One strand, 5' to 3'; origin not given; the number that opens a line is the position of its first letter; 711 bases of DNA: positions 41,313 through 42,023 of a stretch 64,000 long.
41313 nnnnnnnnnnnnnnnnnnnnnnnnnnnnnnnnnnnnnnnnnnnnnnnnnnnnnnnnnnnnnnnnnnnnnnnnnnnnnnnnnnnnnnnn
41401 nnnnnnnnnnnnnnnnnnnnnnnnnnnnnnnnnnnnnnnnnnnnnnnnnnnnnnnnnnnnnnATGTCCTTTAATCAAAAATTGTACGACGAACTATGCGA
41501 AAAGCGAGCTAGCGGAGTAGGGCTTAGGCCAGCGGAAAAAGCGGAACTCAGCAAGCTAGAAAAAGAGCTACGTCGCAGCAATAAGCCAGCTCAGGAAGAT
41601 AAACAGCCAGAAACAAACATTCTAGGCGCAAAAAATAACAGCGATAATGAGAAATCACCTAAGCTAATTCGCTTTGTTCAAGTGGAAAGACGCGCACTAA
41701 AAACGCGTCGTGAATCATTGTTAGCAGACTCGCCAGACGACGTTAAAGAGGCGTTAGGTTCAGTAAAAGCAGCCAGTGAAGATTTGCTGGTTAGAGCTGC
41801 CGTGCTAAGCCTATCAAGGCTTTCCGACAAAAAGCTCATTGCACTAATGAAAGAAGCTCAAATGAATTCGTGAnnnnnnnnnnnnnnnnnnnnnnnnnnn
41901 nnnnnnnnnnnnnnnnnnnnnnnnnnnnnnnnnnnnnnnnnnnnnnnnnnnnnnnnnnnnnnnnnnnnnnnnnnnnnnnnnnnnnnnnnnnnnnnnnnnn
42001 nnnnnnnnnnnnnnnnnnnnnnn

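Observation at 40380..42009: parA cassette bracketed by two arrays of GATATC hexamers held on an exact 12-bp register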

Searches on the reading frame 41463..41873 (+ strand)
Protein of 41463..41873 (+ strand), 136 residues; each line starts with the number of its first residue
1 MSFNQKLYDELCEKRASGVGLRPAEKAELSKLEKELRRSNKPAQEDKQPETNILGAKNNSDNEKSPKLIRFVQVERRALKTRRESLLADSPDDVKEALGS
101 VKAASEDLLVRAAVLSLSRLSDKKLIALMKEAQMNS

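Call 7: search_protein_families(library=pfam, proteins=[window:41463-41873:+], max_evalue=0.01)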
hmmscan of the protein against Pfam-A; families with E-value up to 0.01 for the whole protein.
window:41463-41873:+ (136 aa): 0 families

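Call 11: search_protein_families(library=phrogs, proteins=[window:41463-41873:+], max_evalue=0.001)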
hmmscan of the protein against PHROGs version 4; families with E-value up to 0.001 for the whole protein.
window:41463-41873:+ (136 aa): 0 families

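Call 14: find_homologous_proteins(query=window:41463-41873:+)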
Query window:41463-41873:+ (136 aa): 4 proteins with E <= 0.001 among 52 candidates.
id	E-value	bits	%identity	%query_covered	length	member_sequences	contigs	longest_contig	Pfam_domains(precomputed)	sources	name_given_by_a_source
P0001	1.6e-75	268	100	100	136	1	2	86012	-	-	-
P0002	5.7e-26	109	53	100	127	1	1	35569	-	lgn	-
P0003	8.2e-21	92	47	88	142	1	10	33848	-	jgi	jgi:hypothetical protein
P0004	6.7e-19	86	47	88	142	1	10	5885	-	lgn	-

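Call 15: find_encoding_contigs(protein=P0002, flank=6000, max_places=3)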
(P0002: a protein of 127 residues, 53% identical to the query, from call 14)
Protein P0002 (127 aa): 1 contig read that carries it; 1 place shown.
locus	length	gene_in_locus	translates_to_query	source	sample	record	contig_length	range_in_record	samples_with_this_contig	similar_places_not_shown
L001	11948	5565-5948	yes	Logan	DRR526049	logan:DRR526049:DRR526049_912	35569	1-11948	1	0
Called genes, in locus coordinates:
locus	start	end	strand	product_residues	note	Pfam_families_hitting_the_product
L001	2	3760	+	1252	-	?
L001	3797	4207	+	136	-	-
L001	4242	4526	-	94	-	PF19800:DUF6283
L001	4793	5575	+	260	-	PF00142:Fer4_NifH (weak), PF01656:CbiA, PF02374:ArsA_ATPase, PF06564:CBP_BcsQ (faint), PF07015:VirC1 (faint), PF09140:MipZ, PF10609:ParA, PF13614:AAA_31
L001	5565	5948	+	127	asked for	-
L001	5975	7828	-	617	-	PF18763:ddrB-ParB, PF18823:InPase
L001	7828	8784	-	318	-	-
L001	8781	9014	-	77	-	-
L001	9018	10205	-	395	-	-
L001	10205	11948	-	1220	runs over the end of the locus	PF18788:DarA_N, PF18789:DarA_C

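Call 16: find_encoding_contigs(protein=P0003, flank=6000, max_places=4)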
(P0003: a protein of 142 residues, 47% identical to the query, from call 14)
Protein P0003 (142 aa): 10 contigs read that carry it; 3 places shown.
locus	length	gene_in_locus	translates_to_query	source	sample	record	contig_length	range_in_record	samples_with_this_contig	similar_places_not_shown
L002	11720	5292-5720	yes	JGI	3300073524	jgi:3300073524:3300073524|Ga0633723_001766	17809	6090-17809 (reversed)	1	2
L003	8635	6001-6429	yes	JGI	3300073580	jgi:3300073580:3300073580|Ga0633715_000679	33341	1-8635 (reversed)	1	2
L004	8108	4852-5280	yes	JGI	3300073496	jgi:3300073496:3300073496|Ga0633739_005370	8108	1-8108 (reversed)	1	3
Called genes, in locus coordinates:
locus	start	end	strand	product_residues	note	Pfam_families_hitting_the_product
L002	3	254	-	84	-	?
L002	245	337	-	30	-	-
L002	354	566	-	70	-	-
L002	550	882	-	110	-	-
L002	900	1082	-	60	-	-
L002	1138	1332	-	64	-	-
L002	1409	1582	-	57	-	-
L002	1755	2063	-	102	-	PF13560:HTH_31 (weak), PF01381:HTH_3 (weak)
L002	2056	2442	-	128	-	PF06296:RelE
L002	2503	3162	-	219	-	PF00589:Phage_integrase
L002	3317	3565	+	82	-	-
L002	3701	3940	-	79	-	-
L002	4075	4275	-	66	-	-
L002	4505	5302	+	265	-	PF00142:Fer4_NifH (weak), PF01656:CbiA, PF02374:ArsA_ATPase, PF06564:CBP_BcsQ (faint), PF09140:MipZ (weak), PF10609:ParA, PF13614:AAA_31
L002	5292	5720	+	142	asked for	-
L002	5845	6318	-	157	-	-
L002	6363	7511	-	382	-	PF01051:Rep3_N (faint)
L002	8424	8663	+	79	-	-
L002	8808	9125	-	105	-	-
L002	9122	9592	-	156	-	-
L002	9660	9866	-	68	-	-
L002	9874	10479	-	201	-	PF06952:PsiA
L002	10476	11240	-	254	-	PF13708:DUF4942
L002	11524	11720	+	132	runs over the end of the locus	PF22470:Histone_HNS_N, PF00816:Histone_HNS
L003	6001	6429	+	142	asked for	-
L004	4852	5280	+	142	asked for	-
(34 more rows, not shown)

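Call 17: find_encoding_contigs(protein=P0004, flank=6000, max_places=3)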
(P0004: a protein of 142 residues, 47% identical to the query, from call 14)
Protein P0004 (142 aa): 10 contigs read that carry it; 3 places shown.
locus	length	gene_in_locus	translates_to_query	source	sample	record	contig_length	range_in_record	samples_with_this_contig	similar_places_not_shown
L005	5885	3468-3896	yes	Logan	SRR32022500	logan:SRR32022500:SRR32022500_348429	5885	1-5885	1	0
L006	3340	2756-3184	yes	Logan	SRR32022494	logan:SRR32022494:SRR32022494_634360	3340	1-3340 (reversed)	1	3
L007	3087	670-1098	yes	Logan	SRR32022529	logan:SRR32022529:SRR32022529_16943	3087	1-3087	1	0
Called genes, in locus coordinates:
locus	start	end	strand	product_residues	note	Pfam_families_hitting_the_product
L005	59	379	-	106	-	-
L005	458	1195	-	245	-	PF13091:PLDc_2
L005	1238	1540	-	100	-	-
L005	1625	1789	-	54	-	-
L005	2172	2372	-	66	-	-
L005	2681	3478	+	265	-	PF00142:Fer4_NifH (weak), PF01656:CbiA, PF02374:ArsA_ATPase, PF06564:CBP_BcsQ (weak), PF09140:MipZ (weak), PF10609:ParA, PF13614:AAA_31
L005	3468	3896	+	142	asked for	-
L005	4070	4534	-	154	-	-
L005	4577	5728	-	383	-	PF01051:Rep3_N (faint)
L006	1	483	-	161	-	?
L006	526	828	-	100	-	-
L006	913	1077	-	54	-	-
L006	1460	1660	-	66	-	-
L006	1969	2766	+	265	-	PF00142:Fer4_NifH (weak), PF01656:CbiA, PF02374:ArsA_ATPase, PF06564:CBP_BcsQ (weak), PF09140:MipZ (weak), PF10609:ParA, PF13614:AAA_31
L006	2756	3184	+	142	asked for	-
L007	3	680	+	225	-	?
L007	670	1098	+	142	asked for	-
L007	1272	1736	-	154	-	-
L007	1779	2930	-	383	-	PF01051:Rep3_N (faint)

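Call 21: search_solved_structures(query=window:41463-41873:+, max_evalue=10)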
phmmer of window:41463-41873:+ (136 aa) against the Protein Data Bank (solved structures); distinct sequences matched with E-value up to 10: 4.
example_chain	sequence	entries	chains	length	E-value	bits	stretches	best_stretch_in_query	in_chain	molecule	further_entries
8oin_Bp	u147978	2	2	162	0.24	14.8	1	25-111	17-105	Mitochondrial ribosomal protein L40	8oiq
4v1a_d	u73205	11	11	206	0.48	13.8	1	25-111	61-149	MITORIBOSOMAL PROTEIN ML40, MRPL40 | 39S ribosomal protein L40, mitochondrial isoform 1 | Mitochondrial ribosomal protein L40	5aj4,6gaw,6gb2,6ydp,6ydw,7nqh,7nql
3gla_A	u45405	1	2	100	0.89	12.9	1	41-92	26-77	Low molecular weight heat shock protein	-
3gt6_A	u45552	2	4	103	0.96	12.8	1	41-92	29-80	Low molecular weight heat shock protein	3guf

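Call 30: search_protein_representatives(alignment_id=A1)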
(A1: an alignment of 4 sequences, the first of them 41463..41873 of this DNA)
Query: 4 sequences, 136 profile positions. Proteins with E-value up to 0.001 (for the whole library): 30; up to 1e-10: 15; up to 1e-30: 5. The best 30 are listed.
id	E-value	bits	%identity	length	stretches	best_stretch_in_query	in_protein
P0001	1.0e-63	229.7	-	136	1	1-136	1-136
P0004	1.5e-61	222.7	-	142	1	1-136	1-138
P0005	1.4e-49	183.9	-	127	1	1-136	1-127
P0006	5.4e-32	127.0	-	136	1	1-136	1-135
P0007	4.0e-31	124.2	-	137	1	1-135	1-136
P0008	1.1e-28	116.3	-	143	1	3-135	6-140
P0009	3.0e-28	114.9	-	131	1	1-136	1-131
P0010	8.0e-23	97.3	-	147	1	12-135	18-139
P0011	2.4e-19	86.0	-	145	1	3-135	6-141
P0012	4.2e-18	82.0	-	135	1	4-135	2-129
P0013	7.9e-18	81.1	-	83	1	62-133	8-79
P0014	3.1e-17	79.2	-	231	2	13-128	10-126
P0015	1.1e-11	61.3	-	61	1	79-135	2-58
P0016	1.9e-11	60.4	-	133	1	3-135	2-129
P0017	7.0e-11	58.6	-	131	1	3-134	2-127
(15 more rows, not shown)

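Call 32: predict_structure(alignment_id=A1)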
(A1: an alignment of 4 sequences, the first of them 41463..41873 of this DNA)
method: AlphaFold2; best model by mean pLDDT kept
length: 136 residues; sequences in the alignment: 4
mean_pLDDT: 61.3   pTM: 0.28
mean pLDDT of the five models: 61.3, 57.9, 57.5, 55.7, 54.6
residues with pLDDT >= 90: 0; 70-90: 37; 50-70: 64; < 50: 35
segments of 3 or more residues with pLDDT < 50: 42-64, 97-104
pLDDT, mean of each block of 10 residues (from residue 1): 81 83 87 79 38 37 52 67 58 49 52 58 62 52
secondary structure, 60 per line:
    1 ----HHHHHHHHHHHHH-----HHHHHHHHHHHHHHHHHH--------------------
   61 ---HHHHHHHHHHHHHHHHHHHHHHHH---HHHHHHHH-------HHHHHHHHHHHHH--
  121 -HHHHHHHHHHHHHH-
elements in order: H5-17 H23-40 H64-87 H91-98 H106-118 H122-135

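Call 34: search_solved_structures(query=A2, max_evalue=10)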
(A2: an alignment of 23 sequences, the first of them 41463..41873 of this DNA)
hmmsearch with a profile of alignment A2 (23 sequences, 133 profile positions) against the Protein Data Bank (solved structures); distinct sequences matched with E-value up to 10: 3.
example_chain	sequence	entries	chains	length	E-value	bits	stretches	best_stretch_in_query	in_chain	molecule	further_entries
8wwc_C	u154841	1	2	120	0.099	16.3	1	73-120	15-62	De novo design protein 120-4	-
7kae_A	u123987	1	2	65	0.14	15.7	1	56-95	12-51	Regulatory protein rop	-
8j07_E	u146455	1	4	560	0.27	14.9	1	5-59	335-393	Radial spoke head protein 3 homolog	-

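Call 35: search_protein_families(library=pfam, alignment_id=A2, max_evalue=1)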
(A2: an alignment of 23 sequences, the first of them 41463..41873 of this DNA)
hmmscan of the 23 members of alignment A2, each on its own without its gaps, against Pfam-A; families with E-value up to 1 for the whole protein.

A. member 1, window:41463-41873:+ (136 aa): 0 families

B. families by the number of members that match (of 23 scanned): 27 families (the first 25 are shown)
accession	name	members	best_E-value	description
PF07813.17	LTXXQ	2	0.007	LTXXQ motif family protein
PF09429.15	Wbp11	2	0.1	WW domain binding protein 11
PF10303.14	DUF2408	1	1.8e-05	Protein of unknown function (DUF2408)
PF01166.23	TSC22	1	0.00011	TSC-22/dip/bun family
PF22564.2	HAAS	1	0.0013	HAAS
PF24743.1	DUF7692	1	0.014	Domain of unknown function (DUF7692)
PF20990.2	DUF2207_C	1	0.027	Predicted membrane protein (DUF2207) C-terminal domain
PF24622.1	TMP_4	1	0.044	Tape measure protein domain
PF03130.22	HEAT_PBS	1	0.045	PBS lyase HEAT-like repeat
PF24076.1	DUF7368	1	0.056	Family of unknown function (DUF7368)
PF17098.10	Wtap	1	0.058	WTAP/Mum2p family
PF17562.7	Styelin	1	0.059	Styelin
PF14533.12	USP7_C2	1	0.072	Ubiquitin-specific protease C-terminal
PF11988.14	Dsl1_N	1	0.079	Retrograde transport protein Dsl1 N terminal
PF08302.16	tRNA_lig_CPD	1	0.081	Fungal tRNA ligase phosphodiesterase domain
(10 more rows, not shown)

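Call 38: find_related_loci(query=A1, collection=genome_contigs, flank=4000)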
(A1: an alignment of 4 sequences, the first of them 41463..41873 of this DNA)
Query A1 (136 aa) in genome_contigs; peptide patterns used: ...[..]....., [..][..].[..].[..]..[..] (x = any residue, [..] = any of these).
129 stretches matched a pattern, but none encodes a relative of the query by tblastn (E <= 1e-3).

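Call 39: find_related_loci(query=A1, collection=viral_contigs, flank=4000)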
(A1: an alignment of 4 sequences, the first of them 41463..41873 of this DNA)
Query A1 (136 aa) in viral_contigs; peptide patterns used: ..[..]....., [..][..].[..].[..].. (x = any residue, [..] = any of these).
231 stretches matched a pattern, but none encodes a relative of the query by tblastn (E <= 1e-3).

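Call 40: find_encoding_contigs(protein=P0006, flank=4000, max_places=2)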
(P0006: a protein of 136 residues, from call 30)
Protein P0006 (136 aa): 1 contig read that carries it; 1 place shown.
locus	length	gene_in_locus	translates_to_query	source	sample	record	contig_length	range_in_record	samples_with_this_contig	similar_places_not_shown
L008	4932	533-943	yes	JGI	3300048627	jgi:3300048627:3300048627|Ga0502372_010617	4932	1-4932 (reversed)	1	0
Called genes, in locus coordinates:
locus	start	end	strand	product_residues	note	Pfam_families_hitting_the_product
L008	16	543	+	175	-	PF13614:AAA_31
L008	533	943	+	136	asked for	-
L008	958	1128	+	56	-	-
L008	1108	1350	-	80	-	-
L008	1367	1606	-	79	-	-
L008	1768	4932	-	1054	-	?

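Call 41: find_encoding_contigs(protein=P0012, flank=4000, max_places=2)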
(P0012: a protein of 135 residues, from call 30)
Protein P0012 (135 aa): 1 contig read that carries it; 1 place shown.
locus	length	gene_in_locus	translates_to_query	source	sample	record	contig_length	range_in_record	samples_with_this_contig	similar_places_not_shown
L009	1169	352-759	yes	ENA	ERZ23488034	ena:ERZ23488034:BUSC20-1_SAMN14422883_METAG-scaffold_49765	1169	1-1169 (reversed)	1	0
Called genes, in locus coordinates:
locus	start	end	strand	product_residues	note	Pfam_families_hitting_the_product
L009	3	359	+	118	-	?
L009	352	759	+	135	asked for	-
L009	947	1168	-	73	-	?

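Call 43: find_encoding_contigs(protein=P0008, flank=4000, max_places=2)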
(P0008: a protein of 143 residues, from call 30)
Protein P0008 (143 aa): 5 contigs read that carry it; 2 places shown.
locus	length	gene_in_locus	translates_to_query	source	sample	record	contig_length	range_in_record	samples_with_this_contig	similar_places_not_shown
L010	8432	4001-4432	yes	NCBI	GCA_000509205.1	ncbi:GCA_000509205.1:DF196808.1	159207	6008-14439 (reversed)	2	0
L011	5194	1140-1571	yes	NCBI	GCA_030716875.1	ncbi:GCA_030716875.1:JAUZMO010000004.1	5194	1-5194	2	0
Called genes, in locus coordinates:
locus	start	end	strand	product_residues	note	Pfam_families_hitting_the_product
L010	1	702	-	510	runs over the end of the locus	PF01935:DUF87 (weak), PF10412:TrwB_AAD_bind, PF13401:AAA_22 (faint), PF12696:TraG-D_C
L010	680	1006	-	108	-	-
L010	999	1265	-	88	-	-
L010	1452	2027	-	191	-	PF07514:TraI_2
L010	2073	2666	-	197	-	PF07514:TraI_2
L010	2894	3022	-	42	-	-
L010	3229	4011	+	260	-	PF00142:Fer4_NifH (faint), PF01656:CbiA, PF02374:ArsA_ATPase, PF06564:CBP_BcsQ (weak), PF09140:MipZ (weak), PF10609:ParA, PF13614:AAA_31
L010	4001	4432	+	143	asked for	-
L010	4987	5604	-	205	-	-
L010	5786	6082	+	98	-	PF01527:HTH_Tnp_1, PF13384:HTH_23 (weak), PF13518:HTH_28 (weak)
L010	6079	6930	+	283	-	PF13276:HTH_21, PF00665:rve, PF13683:rve_3, PF13333:rve_2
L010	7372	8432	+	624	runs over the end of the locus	PF11826:RctB_central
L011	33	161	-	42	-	-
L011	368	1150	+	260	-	PF00142:Fer4_NifH (faint), PF01656:CbiA, PF02374:ArsA_ATPase, PF06564:CBP_BcsQ (weak), PF09140:MipZ (weak), PF10609:ParA, PF13614:AAA_31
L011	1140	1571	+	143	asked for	-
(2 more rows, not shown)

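Call 44: find_encoding_contigs(protein=P0016, flank=4000, max_places=2)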
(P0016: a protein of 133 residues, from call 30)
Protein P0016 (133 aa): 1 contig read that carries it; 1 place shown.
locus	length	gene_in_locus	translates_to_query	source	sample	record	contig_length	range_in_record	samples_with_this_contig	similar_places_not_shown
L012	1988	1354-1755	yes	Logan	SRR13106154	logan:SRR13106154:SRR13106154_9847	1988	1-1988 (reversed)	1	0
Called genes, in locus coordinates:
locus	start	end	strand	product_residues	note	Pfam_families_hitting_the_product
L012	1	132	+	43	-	?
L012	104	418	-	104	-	PF28034:VF_A0006 (faint)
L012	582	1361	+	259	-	PF00142:Fer4_NifH (weak), PF01656:CbiA, PF02374:ArsA_ATPase, PF09140:MipZ (faint), PF10609:ParA, PF13614:AAA_31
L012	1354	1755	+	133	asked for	-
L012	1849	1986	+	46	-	?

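Call 53: predict_structure(alignment_id=A2)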
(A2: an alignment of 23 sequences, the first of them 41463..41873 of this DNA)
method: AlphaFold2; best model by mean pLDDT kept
length: 136 residues; sequences in the alignment: 23
mean_pLDDT: 83.4   pTM: 0.48
mean pLDDT of the five models: 83.4, 82.6, 82.6, 82.1, 81.9
residues with pLDDT >= 90: 59; 70-90: 53; 50-70: 10; < 50: 14
segments of 3 or more residues with pLDDT < 50: 45-57
pLDDT, mean of each block of 10 residues (from residue 1): 81 86 87 83 52 47 76 92 97 97 95 95 96 86
secondary structure, 60 per line:
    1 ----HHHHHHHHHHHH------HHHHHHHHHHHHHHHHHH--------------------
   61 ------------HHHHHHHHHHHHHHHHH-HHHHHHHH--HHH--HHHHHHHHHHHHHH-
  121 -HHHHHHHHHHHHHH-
elements in order: H5-16 H23-40 H73-89 H91-98 H106-119 H122-135

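Call 57: fold_search(model_id=the predicted structure, library=pdb)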
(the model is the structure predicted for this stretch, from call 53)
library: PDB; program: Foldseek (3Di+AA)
matches with E <= 10: 9; with E <= 0.001: 0
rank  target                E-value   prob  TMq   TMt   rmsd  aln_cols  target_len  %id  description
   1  6tye_F                1.7e+00  0.04  0.15  0.13  14.0       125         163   20  Crystal structure of MTB sigma L transcription initiation complex with 5 nt long RNA primer (released 2020-03-11)
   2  3bhp_A                2.2e+00  0.84  0.26  0.63   1.8        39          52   31  Crystal structure of UPF0291 protein ynzC from Bacillus subtilis at resolution 2.0 A. Northeast Structural Genomics Co (released 2007-12-11)
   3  9flg_MODEL_1_A        3.2e+00  0.13  0.23  0.23  10.1        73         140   22  Solution NMR structure of the Delta60 domain of the hepatitis delta virus small antigen SHDAg (released 2025-04-16)
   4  6yny_D                6.0e+00  0.02  0.18  0.13  31.8       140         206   16  Cryo-EM structure of Tetrahymena thermophila mitochondrial ATP synthase - F1Fo composite dimer model (released 2020-09-30)
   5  7vp2_B                6.4e+00  0.05  0.17  0.31   6.6        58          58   17  Structure of a transcription factor and DNA complex (released 2022-10-19)
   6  8jq9_A                6.8e+00  0.05  0.19  0.07  10.2        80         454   21  Structure of Gabija GajA (released 2024-02-28)
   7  2nn4_A                7.7e+00  0.16  0.18  0.34   3.0        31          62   26  Crystal structure of Bacillus subtilis yqgQ, Pfam DUF910 (released 2006-10-31)
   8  8ppq_a                7.7e+00  0.06  0.17  0.16  17.3        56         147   21  Tick-borne encephalitis virus Kuutsalo-14 prM3E3 trimer (released 2024-06-12)
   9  7qij_CB               8.8e+00  0.05  0.19  0.31  11.6        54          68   24  Complex of the Yersinia enterocolitica Type III secretion export gate YscV with substrate:chaperone complex YscX:YscY (released 2022-06-01)

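Call 58: fold_search(model_id=the predicted structure, library=viral)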
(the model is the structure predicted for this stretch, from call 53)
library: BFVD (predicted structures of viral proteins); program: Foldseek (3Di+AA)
matches with E <= 10: 96; with E <= 0.001: 0
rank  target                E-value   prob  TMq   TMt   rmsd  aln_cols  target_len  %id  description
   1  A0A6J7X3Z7            9.4e-01  0.08  0.19  0.09  23.6       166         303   17  Uncharacterized protein [uncultured Caudovirales phage]
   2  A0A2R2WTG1            1.2e+00  0.08  0.20  0.19  23.0       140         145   11  Small t antigen [Budgerigar fledgling disease virus]
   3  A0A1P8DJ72            1.3e+00  0.11  0.20  0.13  15.3       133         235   18  (no name in the UniProt tables at hand)
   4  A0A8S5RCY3            1.7e+00  0.85  0.21  0.40   2.6        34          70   35  Uncharacterized protein [virus sp. ctmTa7]
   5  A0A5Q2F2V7            1.7e+00  0.08  0.20  0.18  23.5       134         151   17  Uncharacterized protein [Pectobacterium phage MA13]
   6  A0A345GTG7            2.0e+00  0.57  0.28  0.53   2.6        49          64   16  Uncharacterized protein [Streptomyces phage Annadreamy]
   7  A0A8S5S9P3            2.2e+00  0.87  0.25  0.21   1.8        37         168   30  Uncharacterized protein [Myoviridae sp. ctByu2]
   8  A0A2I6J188            2.2e+00  0.03  0.14  0.13  22.7       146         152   12  Myristylprotein [Vaccinia virus]
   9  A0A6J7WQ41            2.3e+00  0.07  0.17  0.09  12.9        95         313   12  Uncharacterized protein [uncultured Caudovirales phage]
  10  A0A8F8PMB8            2.4e+00  0.15  0.26  0.03  16.5        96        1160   14  PrimPol/ATP-dependent RNA helicase [Clandestinovirus]
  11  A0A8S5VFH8            2.4e+00  0.10  0.22  0.24  13.0       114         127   13  Uncharacterized protein [Siphoviridae sp. ct1da40]
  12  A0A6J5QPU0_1          2.4e+00  0.09  0.24  0.03  18.3       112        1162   15  Large polyvalent protein associated domain-containing protein [uncultured Caudovirales phage]
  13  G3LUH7                2.4e+00  0.07  0.25  0.24  27.9       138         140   17  Large delta antigen (Fragment) [Hepatitis delta virus]
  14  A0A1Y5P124            2.8e+00  0.08  0.31  0.20  26.8       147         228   14  p5 (Fragment) [Pepper yellows virus]
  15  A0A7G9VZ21            3.2e+00  0.21  0.23  0.35   3.6        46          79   22  (no name in the UniProt tables at hand)
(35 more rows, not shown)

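Call 85: search_protein_families(library=ncbifam, proteins=[window:41463-41873:+], max_evalue=0.001)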
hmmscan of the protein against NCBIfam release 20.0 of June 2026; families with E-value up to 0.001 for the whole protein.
window:41463-41873:+ (136 aa): 0 families

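Call 98: find_related_loci(query=A1, collection=metagenome_contigs, flank=3000)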
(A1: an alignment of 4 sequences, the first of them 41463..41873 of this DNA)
Query A1 (136 aa) in metagenome_contigs; peptide patterns used: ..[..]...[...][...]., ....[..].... (x = any residue, [..] = any of these).
136 stretches matched a pattern, but none encodes a relative of the query by tblastn (E <= 1e-3).
